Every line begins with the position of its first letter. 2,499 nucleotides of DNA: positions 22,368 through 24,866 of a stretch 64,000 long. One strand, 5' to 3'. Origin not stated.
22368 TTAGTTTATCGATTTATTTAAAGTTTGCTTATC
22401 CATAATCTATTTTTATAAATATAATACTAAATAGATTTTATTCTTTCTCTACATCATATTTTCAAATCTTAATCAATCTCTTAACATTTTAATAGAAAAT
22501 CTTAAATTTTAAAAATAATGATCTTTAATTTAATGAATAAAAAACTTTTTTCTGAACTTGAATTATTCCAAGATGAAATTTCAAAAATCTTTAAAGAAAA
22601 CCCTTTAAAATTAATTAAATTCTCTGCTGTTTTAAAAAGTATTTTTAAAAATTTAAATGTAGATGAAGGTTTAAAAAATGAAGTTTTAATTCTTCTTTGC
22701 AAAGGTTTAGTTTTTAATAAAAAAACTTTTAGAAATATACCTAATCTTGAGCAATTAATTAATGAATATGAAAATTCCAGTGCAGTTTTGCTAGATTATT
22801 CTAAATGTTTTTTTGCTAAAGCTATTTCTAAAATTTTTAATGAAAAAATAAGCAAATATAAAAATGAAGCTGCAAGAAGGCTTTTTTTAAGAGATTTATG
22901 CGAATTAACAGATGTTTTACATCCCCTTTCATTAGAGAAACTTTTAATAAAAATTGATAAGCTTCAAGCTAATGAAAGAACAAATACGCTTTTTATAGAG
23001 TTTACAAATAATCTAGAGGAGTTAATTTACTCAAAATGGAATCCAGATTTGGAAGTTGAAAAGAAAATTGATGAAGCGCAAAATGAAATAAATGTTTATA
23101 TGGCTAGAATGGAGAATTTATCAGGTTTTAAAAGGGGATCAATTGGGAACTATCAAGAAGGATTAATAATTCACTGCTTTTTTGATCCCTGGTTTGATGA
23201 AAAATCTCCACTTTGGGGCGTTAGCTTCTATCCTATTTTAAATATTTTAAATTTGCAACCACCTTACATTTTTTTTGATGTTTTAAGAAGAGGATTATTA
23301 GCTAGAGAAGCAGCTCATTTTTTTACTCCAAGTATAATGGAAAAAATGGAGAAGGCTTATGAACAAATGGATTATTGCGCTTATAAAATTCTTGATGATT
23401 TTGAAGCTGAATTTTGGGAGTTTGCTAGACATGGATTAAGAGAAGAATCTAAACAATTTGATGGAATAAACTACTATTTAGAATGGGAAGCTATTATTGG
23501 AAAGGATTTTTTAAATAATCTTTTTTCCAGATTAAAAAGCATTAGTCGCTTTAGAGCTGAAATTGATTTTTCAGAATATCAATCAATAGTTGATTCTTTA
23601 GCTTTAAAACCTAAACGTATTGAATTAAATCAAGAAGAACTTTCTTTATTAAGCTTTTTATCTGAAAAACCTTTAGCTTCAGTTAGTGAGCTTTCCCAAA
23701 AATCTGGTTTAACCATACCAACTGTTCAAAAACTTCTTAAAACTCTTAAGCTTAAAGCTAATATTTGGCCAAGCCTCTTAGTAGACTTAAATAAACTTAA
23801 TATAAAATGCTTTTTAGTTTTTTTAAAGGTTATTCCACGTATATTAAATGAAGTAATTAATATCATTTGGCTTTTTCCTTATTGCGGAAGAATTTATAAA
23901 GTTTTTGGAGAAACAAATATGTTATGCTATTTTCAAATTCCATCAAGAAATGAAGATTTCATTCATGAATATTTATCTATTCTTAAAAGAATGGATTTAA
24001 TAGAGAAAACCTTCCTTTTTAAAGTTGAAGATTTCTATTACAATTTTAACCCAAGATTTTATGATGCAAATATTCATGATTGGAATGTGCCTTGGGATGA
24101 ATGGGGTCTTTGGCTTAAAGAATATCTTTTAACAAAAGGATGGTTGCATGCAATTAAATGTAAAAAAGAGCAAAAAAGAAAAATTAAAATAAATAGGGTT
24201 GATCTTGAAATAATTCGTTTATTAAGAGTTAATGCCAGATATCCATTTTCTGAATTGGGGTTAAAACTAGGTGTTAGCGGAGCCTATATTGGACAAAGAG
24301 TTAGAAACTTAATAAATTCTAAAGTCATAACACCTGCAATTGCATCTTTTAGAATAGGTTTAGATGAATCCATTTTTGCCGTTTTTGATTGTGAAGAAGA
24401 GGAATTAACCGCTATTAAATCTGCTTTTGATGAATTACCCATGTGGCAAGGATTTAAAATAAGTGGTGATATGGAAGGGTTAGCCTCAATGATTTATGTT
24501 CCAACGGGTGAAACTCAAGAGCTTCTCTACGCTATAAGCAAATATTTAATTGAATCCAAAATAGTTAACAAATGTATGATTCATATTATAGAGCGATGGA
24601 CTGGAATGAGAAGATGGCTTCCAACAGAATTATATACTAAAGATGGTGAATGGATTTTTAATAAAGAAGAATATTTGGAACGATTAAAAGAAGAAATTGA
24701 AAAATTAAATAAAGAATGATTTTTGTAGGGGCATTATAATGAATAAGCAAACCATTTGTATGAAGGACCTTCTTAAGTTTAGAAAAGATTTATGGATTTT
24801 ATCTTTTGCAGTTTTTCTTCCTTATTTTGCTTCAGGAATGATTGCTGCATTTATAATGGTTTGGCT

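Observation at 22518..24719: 733-aa protein fusing an unknown ~370-aa N-terminal domain to two tandem Lrp/AsnC-like wHTH modules, flanked by MFS transporter genes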

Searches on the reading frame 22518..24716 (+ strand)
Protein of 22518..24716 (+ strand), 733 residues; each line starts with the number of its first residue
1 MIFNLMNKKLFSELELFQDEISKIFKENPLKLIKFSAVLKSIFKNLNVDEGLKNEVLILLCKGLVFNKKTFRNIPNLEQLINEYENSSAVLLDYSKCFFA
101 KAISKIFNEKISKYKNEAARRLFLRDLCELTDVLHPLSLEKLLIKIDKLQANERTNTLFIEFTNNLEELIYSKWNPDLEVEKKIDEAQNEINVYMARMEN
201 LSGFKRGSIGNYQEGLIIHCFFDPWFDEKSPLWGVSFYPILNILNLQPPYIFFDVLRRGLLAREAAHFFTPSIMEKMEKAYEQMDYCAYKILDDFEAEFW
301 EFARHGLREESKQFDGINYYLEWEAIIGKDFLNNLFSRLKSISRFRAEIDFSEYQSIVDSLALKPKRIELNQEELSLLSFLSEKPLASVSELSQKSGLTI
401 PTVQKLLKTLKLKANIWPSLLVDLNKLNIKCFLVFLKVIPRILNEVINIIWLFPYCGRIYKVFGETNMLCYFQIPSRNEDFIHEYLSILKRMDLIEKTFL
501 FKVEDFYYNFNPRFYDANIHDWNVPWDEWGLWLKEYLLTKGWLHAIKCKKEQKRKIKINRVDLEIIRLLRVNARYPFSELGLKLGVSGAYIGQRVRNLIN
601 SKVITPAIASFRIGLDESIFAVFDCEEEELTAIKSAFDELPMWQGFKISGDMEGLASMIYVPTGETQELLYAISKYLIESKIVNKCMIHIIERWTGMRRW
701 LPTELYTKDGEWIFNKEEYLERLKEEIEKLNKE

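Call 3: search_protein_families(library=pfam, proteins=[window:22518-24716:+], max_evalue=1)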
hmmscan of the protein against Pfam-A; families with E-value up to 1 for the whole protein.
window:22518-24716:+ (733 aa): 9 families
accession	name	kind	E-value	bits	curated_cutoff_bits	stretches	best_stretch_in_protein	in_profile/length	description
PF13412.12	HTH_24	-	7.2e-12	45.1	21.9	2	559-605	2-48/48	Winged helix-turn-helix DNA-binding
PF13404.12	HTH_AsnC-type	-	1.8e-11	44.1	27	1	560-598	3-41/42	AsnC-type helix-turn-helix domain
PF09339.16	HTH_IclR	-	0.00017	21.7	22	1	375-410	6-42/52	IclR helix-turn-helix domain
PF01047.28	MarR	-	0.00037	20.7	24.6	1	370-410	1-41/59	MarR family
PF12802.13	MarR_2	-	0.0011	19.5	27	1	370-411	3-45/61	MarR family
PF17782.7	DprA_WH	-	0.033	14.7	22.9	1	365-412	5-51/61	DprA winged helix domain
PF01978.25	TrmB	-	0.14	12.4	25.6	1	368-412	4-48/68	Sugar-specific transcriptional regulator TrmB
PF08279.18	HTH_11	-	0.3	11.4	25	0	375-411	3-40/55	HTH domain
PF01022.26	HTH_5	-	0.33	11.3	22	0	376-411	6-40/47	Bacterial regulatory protein, arsR family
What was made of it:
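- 24180..24593 (+): Lrp/AsnC module 2 (wHTH plus RAM), aa ~555-692. Pfam HTH_AsnC-type 44.1 bits against a cut-off of 27 (call 3).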

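Call 4: search_protein_families(library=ncbifam, proteins=[window:22518-24716:+], max_evalue=1)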
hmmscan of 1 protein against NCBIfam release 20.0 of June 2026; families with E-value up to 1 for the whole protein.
window:22518-24716:+ (733 aa): 11 families
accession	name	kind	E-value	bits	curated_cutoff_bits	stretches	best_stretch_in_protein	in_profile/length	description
NF053758.1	ChrTpTrnRegChrS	equivalog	4.8e-09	36.2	250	1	551-641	5-98/158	chromate efflux transcriptional regulator ChrS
NF040947.1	trans_reg_LysM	equivalog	6e-08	32.5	180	1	559-605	2-48/136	HTH-type transcriptional regulator LysM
NF008384.0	PRK11179.1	equivalog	3.5e-05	23.6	227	1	554-607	3-56/153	transcriptional regulator AsnC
NF040820.1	trans_reg_LrpA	equivalog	0.00058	19.8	250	1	560-640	4-87/141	HTH-type transcriptional regulator LrpA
NF053814.1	teico_TcaR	equivalog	0.0046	17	170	1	547-605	25-83/151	MarR family transcriptional regulator TcaR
TIGR01884.1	cas_HTH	subfamily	0.0084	15.5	60.2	1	339-412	110-182/202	CRISPR-associated CARF protein Csa3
NF033788.1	HTH_metalloreg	subfamily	0.1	12.4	55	0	375-411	14-50/77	metalloregulator ArsR/SmtB family transcription factor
TIGR02944.1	suf_reg_Xantho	equivalog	0.12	12.8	110.65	1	387-412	26-51/130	SUF system Fe-S cluster assembly regulator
NF008370.0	PRK11169.1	equivalog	0.13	11.9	233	1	550-608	4-62/164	leucine-responsive transcriptional regulator Lrp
NF010667.0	PRK14064.1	equivalog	0.2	12.1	134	0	67-103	4-40/75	exodeoxyribonuclease VII small subunit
TIGR02445.1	fadA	equivalog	0.23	10.4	591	1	578-624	337-383/385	acetyl-CoA C-acyltransferase FadA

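Call 5: find_homologous_proteins(query=window:22518-24716:+, max_evalue=0.001)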
Query window:22518-24716:+ (733 aa): 34 proteins with E <= 0.001 among 8000 candidates.
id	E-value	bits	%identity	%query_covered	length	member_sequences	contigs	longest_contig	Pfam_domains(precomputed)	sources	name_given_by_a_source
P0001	0.0e+0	1643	100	99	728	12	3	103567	PF13412.13,PF13404.13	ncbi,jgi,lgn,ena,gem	-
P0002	0.0e+0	1404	84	99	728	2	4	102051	PF13412.13,PF13404.13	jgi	jgi:DNA-binding Lrp family transcriptional regulator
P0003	0.0e+0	1328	78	99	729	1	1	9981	PF13412.13,PF13404.13,PF12802.14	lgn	-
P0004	0.0e+0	1314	78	99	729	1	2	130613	PF13412.13,PF13404.13,PF12802.14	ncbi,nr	ncbi:winged helix-turn-helix transcriptional regulator [Candidatus Bathyarchaeota archaeon]|nr:winge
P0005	0.0e+0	1238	80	92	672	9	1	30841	PF13412.13,PF13404.13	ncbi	ncbi:MAG: winged helix-turn-helix transcriptional regulator, partial [Candidatus Bathyarchaeia archa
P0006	0.0e+0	1085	64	98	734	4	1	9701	PF13412.13,PF01022.27,PF13404.13,PF12802.14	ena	-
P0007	4.8e-238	810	48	98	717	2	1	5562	PF13412.13,PF13404.13,PF12802.14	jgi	-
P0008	2.6e-237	808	47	96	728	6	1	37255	PF13412.13,PF13404.13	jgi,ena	-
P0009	7.4e-235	800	46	98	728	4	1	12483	PF13412.13,PF13404.13,PF12802.14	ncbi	-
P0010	4.3e-233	794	48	93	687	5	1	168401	PF01047.29,PF13412.13,PF13404.13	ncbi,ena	-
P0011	6.4e-233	793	45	98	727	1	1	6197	PF13412.13,PF13404.13,PF12802.14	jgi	-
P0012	7.2e-232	790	47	98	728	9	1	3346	PF13412.13,PF13404.13,PF12802.14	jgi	-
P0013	4.3e-216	738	46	96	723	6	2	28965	PF13412.13,PF01022.27,PF13404.13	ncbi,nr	ncbi:winged helix-turn-helix transcriptional regulator [Candidatus Bathyarchaeota archaeon]|nr:winge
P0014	6.5e-215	734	45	96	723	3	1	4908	PF13412.13,PF01022.27,PF13404.13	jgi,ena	-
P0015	8.8e-211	720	46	96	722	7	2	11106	PF13412.13,PF13404.13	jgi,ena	-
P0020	1.6e-198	680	43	97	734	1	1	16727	PF13412.13,PF13404.13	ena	-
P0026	8.9e-119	416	32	95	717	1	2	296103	PF01047.29,PF13412.13,PF13404.13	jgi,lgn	-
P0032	4.5e-112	394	31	94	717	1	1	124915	PF01047.29,PF13412.13,PF09339.17,PF13404.13,PF12802.14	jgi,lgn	jgi:DNA-binding Lrp family transcriptional regulator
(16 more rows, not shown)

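Call 6: search_solved_structures(query=window:22518-24716:+, max_evalue=1, show_alignments=2)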
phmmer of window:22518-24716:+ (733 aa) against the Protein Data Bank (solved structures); distinct sequences matched with E-value up to 1: 9.
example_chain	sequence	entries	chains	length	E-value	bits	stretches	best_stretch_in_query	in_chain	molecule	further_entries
9w4v_A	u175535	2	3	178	2.5e-05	25.9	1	552-670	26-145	Uncharacterized HTH-type transcriptional regulator PH0140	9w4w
7fby_A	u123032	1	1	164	2.6e-05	25.8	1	553-672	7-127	Transcriptional regulatory protein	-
1i1g_A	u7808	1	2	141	0.0081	17.6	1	561-674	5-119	TRANSCRIPTIONAL REGULATOR LRPA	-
2dbb_A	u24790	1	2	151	0.013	16.9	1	370-506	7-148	Putative HTH-type transcriptional regulator PH0061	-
1ri7_A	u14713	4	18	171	0.037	15.4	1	367-498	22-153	Putative transcriptional regulator | Putative HTH-type transcriptional regulator PH1519 | Uncharacterized HTH-type transcriptional regulator PH1519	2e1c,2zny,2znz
2cfx_A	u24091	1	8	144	0.037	15.4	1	557-642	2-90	HTH-TYPE TRANSCRIPTIONAL REGULATOR LRPC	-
2cyy_A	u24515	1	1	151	0.043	15.2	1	367-498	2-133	Putative HTH-type transcriptional regulator PH1519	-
2efn_A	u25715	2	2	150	0.27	12.6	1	559-605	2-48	150aa long hypothetical transcriptional regulator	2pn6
2cg4_A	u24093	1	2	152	0.3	12.4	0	558-608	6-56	REGULATORY PROTEIN ASNC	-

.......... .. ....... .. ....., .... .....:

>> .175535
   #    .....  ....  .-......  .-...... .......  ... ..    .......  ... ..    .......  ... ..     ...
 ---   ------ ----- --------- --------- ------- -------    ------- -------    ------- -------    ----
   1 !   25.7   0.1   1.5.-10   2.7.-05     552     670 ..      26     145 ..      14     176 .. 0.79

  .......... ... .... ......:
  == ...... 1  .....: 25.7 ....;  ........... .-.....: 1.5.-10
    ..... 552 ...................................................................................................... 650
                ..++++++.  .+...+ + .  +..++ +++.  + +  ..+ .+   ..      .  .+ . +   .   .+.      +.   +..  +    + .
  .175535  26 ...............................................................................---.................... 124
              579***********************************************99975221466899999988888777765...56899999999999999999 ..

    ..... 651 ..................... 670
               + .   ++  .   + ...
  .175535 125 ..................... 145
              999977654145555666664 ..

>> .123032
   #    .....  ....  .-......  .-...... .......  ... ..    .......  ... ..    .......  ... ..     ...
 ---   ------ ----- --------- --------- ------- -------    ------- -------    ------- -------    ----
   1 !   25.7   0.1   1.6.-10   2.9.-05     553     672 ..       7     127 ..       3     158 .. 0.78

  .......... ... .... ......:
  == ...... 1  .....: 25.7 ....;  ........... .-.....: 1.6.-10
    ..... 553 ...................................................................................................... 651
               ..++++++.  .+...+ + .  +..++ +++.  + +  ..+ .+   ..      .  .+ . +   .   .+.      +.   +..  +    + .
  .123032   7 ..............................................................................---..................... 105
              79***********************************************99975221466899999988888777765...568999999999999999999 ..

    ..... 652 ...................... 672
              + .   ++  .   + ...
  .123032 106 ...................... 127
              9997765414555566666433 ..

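Call 12: find_encoding_contigs(protein=P0010, flank=8000, max_places=2)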
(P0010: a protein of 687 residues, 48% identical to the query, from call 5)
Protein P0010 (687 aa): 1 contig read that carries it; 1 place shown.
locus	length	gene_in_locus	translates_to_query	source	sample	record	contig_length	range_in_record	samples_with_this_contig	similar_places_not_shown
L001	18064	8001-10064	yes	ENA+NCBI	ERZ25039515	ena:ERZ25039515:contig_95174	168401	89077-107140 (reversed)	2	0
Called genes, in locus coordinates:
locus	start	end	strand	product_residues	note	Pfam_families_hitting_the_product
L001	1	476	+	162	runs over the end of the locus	PF02441:Flavoprotein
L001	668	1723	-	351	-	PF02653:BPD_transp_2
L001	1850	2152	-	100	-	PF02653:BPD_transp_2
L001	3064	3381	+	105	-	-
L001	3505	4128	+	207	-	PF00005:ABC_tran, PF13304:AAA_21 (faint)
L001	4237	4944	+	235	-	PF13175:AAA_15 (weak), PF13476:AAA_23 (weak), PF13555:AAA_29 (weak), PF00005:ABC_tran, PF02463:SMC_N, PF13304:AAA_21 (weak)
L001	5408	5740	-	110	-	PF00248:Aldo_ket_red (weak)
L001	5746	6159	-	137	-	PF00248:Aldo_ket_red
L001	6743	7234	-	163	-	PF02830:V4R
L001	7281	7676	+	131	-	-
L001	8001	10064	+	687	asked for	PF01047:MarR (faint), PF13404:HTH_AsnC-type (weak), PF13412:HTH_24 (weak), PF13404:HTH_AsnC-type, PF13412:HTH_24 (weak)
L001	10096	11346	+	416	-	PF07690:MFS_1, PF12832:MFS_1_like, PF00083:Sugar_tr (weak), PF07690:MFS_1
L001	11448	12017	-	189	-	PF00352:TBP, PF11858:DUF3378 (faint), PF00352:TBP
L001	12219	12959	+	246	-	PF00702:Hydrolase, PF13419:HAD_2, PF13242:Hydrolase_like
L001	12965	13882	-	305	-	PF01063:Aminotran_4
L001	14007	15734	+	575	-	PF00682:HMGL-like, PF22617:HCS_D2, PF08502:LeuA_dimer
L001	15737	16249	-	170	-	PF00694:Aconitase_C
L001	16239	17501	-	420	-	PF00330:Aconitase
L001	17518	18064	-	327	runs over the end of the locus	PF07991:KARI_N, PF01450:KARI_C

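Call 13: find_encoding_contigs(protein=P0026, flank=8000, max_places=2)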
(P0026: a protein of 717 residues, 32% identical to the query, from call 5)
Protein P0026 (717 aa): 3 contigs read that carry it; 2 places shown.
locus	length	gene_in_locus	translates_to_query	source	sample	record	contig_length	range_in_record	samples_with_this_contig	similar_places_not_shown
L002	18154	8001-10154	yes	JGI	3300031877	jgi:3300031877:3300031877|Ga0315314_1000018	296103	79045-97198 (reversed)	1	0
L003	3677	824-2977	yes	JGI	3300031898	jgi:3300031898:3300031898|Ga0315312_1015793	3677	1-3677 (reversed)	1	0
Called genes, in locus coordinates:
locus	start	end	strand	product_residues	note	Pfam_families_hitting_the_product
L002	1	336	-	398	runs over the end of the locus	PF02540:NAD_synthase (faint), PF01171:ATP_bind_3 (weak), PF00958:GMP_synt_C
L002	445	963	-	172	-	PF04307:YdjM (weak)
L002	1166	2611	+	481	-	PF00587:tRNA-synt_2b, PF03129:HGTP_anticodon, PF09180:ProRS-C_1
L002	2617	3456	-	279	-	PF00294:PfkB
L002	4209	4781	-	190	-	PF01066:CDP-OH_P_transf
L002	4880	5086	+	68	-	-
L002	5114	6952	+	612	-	PF08915:tRNA-Thr_ED, PF00587:tRNA-synt_2b, PF03129:HGTP_anticodon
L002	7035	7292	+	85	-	-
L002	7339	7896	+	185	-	-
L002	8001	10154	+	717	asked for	PF13412:HTH_24 (faint), PF01047:MarR (faint), PF13404:HTH_AsnC-type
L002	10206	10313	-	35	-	-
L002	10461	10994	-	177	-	PF02572:CobA_CobO_BtuR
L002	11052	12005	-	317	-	PF03308:MeaB, PF00009:GTP_EFTU (weak), PF00448:SRP54 (faint), PF02492:cobW (weak), PF03029:ATP_bind_1 (faint)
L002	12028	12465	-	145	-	PF02310:B12-binding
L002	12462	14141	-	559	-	PF01642:MM_CoA_mutase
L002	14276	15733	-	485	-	PF01835:MG2 (faint)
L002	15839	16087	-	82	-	-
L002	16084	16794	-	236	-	PF01978:TrmB (faint), PF25213:HVO_A0261_N (weak)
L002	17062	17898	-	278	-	-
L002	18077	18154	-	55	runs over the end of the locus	-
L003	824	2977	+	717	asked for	PF13412:HTH_24 (faint), PF01047:MarR (faint), PF13404:HTH_AsnC-type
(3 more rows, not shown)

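Call 15: find_encoding_contigs(protein=P0013, flank=6000, max_places=2)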
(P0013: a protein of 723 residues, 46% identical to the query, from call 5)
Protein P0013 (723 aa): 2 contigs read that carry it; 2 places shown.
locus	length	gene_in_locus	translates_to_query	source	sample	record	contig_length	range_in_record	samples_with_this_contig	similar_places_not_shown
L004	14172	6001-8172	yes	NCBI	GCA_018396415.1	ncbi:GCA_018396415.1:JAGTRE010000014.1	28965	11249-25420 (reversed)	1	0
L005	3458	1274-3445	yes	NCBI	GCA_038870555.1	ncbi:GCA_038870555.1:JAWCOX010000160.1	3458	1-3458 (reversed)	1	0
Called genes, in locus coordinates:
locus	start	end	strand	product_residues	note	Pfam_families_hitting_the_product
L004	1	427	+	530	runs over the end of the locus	PF23990:PilB3_N (faint), PF00437:T2SSE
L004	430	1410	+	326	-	PF00482:T2SSF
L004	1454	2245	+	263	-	PF00482:T2SSF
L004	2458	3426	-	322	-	PF18551:TackOD1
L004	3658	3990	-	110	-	-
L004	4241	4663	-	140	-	PF01850:PIN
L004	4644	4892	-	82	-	PF04014:MazE_antitoxin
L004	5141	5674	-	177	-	PF02830:V4R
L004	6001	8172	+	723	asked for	PF01022:HTH_5 (faint), PF13404:HTH_AsnC-type, PF13412:HTH_24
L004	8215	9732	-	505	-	PF13522:GATase_6, PF13537:GATase_7, PF00733:Asn_synthase, PF24167:DUF7411, PF00733:Asn_synthase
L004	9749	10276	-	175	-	PF11848:DUF3368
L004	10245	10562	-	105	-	PF01402:RHH_1 (weak), PF24001:DUF7317 (faint), PF03683:UPF0175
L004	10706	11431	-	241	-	PF00303:Thymidylat_synt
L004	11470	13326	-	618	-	PF08915:tRNA-Thr_ED, PF00587:tRNA-synt_2b, PF03129:HGTP_anticodon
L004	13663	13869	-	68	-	-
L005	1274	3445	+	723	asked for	PF01022:HTH_5 (faint), PF13404:HTH_AsnC-type, PF13412:HTH_24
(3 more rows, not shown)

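Call 16: find_encoding_contigs(protein=P0020, flank=6000, max_places=2)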
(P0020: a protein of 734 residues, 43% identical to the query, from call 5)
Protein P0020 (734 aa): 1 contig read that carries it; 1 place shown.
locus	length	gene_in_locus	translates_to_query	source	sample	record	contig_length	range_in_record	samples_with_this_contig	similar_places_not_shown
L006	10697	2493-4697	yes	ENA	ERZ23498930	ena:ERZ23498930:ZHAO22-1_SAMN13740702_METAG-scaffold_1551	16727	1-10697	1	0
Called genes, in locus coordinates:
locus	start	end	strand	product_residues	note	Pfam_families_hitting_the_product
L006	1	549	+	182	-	?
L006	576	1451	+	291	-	PF02811:PHP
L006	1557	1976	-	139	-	PF02830:V4R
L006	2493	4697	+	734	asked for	PF13412:HTH_24 (weak), PF13404:HTH_AsnC-type (weak)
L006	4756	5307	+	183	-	PF01037:AsnC_trans_reg (weak)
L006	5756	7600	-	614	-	PF00496:SBP_bac_5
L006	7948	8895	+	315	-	PF00528:BPD_transp_1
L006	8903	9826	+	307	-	PF12911:OppC_N, PF00528:BPD_transp_1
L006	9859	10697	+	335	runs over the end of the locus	PF00005:ABC_tran, PF13304:AAA_21 (faint), PF08352:oligo_HPY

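Call 18: find_encoding_contigs(protein=P0001, flank=10000, max_places=3)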
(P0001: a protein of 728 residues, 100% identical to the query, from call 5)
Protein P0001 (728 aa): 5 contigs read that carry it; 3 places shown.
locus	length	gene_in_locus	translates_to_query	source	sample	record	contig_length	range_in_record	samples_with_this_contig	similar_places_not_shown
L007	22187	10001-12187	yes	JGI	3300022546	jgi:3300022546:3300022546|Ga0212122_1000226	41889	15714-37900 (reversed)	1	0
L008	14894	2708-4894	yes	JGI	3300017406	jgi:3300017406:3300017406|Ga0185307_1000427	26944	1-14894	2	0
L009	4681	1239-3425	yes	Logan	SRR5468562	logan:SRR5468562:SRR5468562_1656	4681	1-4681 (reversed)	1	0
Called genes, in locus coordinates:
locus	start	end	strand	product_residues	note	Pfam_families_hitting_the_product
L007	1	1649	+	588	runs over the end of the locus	PF00009:GTP_EFTU, PF01926:MMR_HSR1 (weak), PF03144:GTP_EFTU_D2 (weak), PF11987:IF-2, PF14578:GTP_EFTU_D4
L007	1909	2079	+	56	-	PF01092:Ribosomal_S6e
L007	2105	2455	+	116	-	PF01282:Ribosomal_S24e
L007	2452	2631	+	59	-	PF01599:Ribosomal_S27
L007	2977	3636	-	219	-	PF00702:Hydrolase, PF13419:HAD_2, PF13242:Hydrolase_like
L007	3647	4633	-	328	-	PF04167:DUF402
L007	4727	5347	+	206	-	PF00117:GATase, PF07722:Peptidase_C26 (faint), PF04204:HTS (faint), PF07685:GATase_3 (weak)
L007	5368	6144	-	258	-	PF13197:DUF4013, PF13240:Zn_Ribbon_1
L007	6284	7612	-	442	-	PF00696:AA_kinase, PF13840:ACT_7 (faint), PF22468:ACT_9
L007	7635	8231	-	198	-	PF07894:SACK1 (faint), PF13091:PLDc_2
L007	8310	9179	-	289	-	PF25231:DUF7847 (weak), PF06790:UPF0259, PF13240:Zn_Ribbon_1 (weak)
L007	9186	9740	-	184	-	PF01306:LacY_symp (weak), PF12832:MFS_1_like, PF13347:MFS_2, PF00083:Sugar_tr (weak), PF07690:MFS_1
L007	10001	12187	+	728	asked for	PF13404:HTH_AsnC-type, PF13412:HTH_24 (weak)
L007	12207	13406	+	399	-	PF05977:MFS_3 (faint), PF07690:MFS_1, PF12832:MFS_1_like, PF00083:Sugar_tr (weak), PF07690:MFS_1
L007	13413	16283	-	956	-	PF00270:DEAD, PF04851:ResIII, PF00271:Helicase_C, PF19306:WHD_Lhr, PF08494:DEAD_assoc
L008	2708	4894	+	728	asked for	PF13404:HTH_AsnC-type, PF13412:HTH_24 (weak)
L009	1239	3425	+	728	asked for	PF13404:HTH_AsnC-type, PF13412:HTH_24 (weak)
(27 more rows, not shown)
